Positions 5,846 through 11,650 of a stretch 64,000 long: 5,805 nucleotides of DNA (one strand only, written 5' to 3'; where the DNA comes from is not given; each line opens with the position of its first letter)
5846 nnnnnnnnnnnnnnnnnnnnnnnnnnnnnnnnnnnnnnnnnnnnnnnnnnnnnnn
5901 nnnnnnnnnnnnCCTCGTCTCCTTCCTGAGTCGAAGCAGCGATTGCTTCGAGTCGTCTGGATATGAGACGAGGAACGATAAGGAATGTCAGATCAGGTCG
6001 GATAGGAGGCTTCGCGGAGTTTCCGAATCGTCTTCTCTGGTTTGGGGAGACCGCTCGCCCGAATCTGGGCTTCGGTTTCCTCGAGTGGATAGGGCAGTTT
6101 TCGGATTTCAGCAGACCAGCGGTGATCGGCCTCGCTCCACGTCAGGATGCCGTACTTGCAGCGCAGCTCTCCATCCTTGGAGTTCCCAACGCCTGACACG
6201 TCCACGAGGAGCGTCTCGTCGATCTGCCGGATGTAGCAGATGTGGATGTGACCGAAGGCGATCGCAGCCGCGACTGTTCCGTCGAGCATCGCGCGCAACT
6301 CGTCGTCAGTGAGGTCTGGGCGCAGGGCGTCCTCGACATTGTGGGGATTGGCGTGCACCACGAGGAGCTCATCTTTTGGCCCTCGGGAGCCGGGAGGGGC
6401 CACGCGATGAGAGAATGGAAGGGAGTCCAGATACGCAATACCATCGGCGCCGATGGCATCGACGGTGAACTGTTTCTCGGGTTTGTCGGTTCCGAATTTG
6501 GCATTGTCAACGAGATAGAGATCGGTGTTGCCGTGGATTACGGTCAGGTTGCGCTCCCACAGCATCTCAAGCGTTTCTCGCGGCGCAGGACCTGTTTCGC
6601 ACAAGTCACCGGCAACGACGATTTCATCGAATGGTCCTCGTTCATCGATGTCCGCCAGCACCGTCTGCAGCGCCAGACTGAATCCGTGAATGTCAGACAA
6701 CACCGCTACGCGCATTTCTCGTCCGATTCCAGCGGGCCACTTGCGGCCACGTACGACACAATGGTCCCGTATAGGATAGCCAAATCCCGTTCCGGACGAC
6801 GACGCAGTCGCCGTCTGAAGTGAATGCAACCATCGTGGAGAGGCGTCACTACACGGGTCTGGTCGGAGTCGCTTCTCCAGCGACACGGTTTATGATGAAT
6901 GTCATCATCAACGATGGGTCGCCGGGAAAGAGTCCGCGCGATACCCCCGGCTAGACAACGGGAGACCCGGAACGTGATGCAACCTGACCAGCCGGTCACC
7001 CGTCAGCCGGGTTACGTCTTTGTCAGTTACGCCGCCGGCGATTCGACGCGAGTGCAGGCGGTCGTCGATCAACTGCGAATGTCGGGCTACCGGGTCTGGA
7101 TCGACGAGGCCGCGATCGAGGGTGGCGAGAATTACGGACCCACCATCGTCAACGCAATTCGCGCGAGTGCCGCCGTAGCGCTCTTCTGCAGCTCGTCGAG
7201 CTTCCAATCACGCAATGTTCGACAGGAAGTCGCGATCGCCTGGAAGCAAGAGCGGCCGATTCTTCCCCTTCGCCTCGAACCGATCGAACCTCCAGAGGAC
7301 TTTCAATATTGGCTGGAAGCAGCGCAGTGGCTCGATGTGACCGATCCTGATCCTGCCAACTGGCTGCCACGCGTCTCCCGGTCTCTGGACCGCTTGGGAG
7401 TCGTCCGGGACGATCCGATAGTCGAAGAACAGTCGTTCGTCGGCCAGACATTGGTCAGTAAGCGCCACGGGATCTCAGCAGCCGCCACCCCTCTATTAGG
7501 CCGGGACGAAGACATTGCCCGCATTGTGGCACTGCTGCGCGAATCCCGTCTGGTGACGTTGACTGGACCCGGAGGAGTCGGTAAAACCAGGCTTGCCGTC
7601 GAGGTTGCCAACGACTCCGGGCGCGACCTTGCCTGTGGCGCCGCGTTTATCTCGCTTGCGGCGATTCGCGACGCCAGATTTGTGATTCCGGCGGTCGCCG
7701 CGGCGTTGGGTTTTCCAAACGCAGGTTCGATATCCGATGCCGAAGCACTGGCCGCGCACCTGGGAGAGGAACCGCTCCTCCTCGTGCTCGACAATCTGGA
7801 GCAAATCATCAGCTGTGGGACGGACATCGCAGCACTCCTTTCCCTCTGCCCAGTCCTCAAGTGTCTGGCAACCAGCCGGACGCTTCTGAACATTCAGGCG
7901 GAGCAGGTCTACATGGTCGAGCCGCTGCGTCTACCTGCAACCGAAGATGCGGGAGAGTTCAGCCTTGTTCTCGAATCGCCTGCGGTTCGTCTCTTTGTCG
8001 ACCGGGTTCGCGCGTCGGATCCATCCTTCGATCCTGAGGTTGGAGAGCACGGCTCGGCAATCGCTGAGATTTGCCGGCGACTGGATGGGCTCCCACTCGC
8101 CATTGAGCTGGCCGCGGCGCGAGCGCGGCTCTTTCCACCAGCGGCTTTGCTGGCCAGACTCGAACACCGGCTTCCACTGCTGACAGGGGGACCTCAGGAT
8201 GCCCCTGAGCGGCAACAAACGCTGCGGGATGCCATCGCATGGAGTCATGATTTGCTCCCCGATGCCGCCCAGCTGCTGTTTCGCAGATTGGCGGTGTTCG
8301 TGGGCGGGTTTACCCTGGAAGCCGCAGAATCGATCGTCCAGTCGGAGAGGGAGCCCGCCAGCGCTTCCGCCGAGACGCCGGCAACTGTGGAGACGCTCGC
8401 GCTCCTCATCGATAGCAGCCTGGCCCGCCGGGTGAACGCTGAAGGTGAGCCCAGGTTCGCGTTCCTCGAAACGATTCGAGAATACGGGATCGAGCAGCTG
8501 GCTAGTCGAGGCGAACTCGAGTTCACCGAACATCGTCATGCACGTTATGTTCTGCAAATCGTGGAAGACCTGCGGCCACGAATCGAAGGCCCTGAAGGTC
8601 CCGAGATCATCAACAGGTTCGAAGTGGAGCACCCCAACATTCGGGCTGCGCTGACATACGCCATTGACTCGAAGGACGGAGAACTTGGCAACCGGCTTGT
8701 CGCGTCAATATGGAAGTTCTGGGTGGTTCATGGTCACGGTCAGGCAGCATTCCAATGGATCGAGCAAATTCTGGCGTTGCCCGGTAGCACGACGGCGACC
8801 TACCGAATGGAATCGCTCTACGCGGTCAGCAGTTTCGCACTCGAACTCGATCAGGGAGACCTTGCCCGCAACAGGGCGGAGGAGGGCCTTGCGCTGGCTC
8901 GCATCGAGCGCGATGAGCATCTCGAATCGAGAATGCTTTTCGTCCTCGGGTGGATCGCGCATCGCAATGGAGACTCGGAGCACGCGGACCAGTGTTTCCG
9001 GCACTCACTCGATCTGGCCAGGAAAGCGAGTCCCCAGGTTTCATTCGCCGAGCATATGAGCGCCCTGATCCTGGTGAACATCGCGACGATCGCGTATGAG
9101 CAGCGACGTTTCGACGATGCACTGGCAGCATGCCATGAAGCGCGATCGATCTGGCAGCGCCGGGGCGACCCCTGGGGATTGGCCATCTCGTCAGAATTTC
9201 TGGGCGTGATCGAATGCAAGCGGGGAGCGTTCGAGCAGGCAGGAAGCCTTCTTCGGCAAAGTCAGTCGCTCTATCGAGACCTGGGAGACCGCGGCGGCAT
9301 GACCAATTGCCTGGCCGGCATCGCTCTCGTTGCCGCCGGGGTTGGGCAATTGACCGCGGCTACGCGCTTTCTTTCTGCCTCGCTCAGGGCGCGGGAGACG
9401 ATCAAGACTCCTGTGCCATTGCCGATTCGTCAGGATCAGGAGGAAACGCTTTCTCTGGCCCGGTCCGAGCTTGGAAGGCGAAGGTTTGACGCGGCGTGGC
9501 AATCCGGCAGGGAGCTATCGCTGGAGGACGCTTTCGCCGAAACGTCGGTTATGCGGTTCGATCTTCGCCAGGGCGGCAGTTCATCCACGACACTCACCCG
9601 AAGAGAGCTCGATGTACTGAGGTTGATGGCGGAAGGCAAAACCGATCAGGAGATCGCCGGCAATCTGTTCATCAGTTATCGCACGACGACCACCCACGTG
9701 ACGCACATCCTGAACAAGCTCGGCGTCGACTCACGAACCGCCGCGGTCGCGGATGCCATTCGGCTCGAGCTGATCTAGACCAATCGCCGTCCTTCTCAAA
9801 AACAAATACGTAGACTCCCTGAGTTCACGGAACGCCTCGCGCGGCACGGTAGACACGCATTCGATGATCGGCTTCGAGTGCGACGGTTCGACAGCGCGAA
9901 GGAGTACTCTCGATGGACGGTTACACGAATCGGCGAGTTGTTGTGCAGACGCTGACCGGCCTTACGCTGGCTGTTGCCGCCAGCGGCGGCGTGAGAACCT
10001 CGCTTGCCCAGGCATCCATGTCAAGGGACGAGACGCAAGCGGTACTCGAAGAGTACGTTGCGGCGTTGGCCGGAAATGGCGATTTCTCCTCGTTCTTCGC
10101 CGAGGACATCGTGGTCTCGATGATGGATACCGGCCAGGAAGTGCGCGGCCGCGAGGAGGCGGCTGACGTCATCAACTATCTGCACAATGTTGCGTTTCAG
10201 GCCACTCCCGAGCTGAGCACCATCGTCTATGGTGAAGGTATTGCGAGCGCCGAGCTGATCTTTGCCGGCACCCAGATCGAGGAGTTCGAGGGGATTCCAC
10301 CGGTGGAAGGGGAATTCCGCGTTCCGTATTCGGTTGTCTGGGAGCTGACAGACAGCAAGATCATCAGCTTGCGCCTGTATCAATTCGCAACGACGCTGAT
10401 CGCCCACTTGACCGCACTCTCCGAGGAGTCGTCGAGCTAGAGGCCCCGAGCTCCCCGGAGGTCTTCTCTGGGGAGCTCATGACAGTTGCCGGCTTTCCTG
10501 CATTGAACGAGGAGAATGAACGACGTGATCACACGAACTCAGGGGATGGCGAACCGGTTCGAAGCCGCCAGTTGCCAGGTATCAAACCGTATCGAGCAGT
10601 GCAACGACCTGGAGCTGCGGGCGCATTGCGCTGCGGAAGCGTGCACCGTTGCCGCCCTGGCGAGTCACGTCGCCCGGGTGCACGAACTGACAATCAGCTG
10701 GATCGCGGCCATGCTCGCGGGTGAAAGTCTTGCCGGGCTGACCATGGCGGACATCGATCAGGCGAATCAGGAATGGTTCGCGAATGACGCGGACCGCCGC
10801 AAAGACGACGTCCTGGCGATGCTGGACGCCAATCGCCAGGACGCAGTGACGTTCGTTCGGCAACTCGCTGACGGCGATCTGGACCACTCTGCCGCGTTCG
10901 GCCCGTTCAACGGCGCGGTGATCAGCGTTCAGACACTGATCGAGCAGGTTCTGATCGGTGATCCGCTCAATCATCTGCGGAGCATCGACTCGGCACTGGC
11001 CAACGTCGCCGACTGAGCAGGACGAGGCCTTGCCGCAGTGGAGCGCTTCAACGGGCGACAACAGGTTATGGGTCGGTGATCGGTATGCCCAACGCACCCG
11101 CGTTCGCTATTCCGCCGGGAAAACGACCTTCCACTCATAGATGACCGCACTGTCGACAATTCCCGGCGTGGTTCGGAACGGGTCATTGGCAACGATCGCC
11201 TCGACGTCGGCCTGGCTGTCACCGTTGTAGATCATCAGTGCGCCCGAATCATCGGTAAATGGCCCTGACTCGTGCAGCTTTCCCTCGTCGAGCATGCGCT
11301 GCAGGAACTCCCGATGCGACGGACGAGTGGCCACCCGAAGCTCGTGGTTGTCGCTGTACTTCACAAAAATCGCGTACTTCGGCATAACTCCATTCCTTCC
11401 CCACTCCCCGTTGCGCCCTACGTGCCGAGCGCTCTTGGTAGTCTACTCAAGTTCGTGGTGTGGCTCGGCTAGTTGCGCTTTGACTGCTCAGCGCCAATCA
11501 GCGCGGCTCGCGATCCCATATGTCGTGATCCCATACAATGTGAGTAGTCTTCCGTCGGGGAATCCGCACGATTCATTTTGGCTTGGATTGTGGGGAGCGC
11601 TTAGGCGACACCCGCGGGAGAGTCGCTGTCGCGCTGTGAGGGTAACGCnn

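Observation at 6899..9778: TIR domain, STAND ATPase, TPR array and LuxR HTH fused in one 959-aa protein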

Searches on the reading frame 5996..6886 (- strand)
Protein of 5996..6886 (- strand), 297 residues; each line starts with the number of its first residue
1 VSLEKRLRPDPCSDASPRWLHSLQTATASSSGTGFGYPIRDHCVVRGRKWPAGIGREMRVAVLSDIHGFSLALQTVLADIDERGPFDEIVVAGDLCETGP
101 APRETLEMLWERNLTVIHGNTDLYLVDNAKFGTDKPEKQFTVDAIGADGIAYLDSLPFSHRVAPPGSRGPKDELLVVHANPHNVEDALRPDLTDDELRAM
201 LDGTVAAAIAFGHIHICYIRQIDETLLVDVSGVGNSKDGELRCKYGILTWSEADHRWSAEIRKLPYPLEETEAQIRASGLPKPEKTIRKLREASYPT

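Call 7: search_protein_families(library=pfam, proteins=[window:5996-6886:-], max_evalue=0.001)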
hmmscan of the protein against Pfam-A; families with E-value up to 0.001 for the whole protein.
window:5996-6886:- (297 aa): 2 families
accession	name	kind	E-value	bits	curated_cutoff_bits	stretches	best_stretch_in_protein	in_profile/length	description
PF12850.12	Metallophos_2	-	9.6e-14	52.1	27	1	58-249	1-150/154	Calcineurin-like phosphoesterase superfamily domain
PF00149.33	Metallophos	-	6.2e-12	46.8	21.5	1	58-216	1-190/191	Calcineurin-like phosphoesterase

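Call 82: search_protein_families(library=ncbifam, proteins=[window:5996-6886:-], max_evalue=0.01)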
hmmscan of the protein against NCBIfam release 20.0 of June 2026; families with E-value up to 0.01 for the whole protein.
window:5996-6886:- (297 aa): 5 families
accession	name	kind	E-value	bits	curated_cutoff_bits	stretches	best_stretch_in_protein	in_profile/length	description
NF001204.0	PRK00166.1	equivalog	2.5e-07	30.3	176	1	59-145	2-89/276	symmetrical bis(5'-nucleosyl)-tetraphosphatase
NF006988.0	PRK09453.1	equivalog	1.9e-06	27.9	117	1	58-100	1-42/183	phosphodiesterase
TIGR00040.1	yfcE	subfamily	7.1e-06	26.2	56.25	1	58-123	1-63/158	YfcE family phosphodiesterase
NF008516.0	PRK11439.1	equivalog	0.0049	16.9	326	1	59-127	18-86/218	protein-serine/threonine phosphatase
NF007425.0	PRK09968.1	equivalog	0.0099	15.6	332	0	60-127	17-84/218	protein-serine/threonine phosphatase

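Call 83: search_protein_families(library=padloc, proteins=[window:5996-6886:-], max_evalue=0.01)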
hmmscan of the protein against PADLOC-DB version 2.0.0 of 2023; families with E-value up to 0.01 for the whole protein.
window:5996-6886:- (297 aa): 1 family
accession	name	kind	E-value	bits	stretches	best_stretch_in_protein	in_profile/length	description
PDLC04908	PDC-S10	-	4.8e-07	27.3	0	173-233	138-201/223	-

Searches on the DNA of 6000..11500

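Call 57: search_rna_families(source=window, start=6000, end=11500, threshold=evalue, max_evalue=1)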
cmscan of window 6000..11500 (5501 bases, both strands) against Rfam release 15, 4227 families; matches with E-value up to 1: 1.
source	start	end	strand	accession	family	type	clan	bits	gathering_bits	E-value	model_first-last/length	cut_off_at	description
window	7786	7831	-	RF01130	sR46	Gene; snRNA; snoRNA; CD-box;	-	18.4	50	0.63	1-56/56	no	Small nucleolar RNA sR46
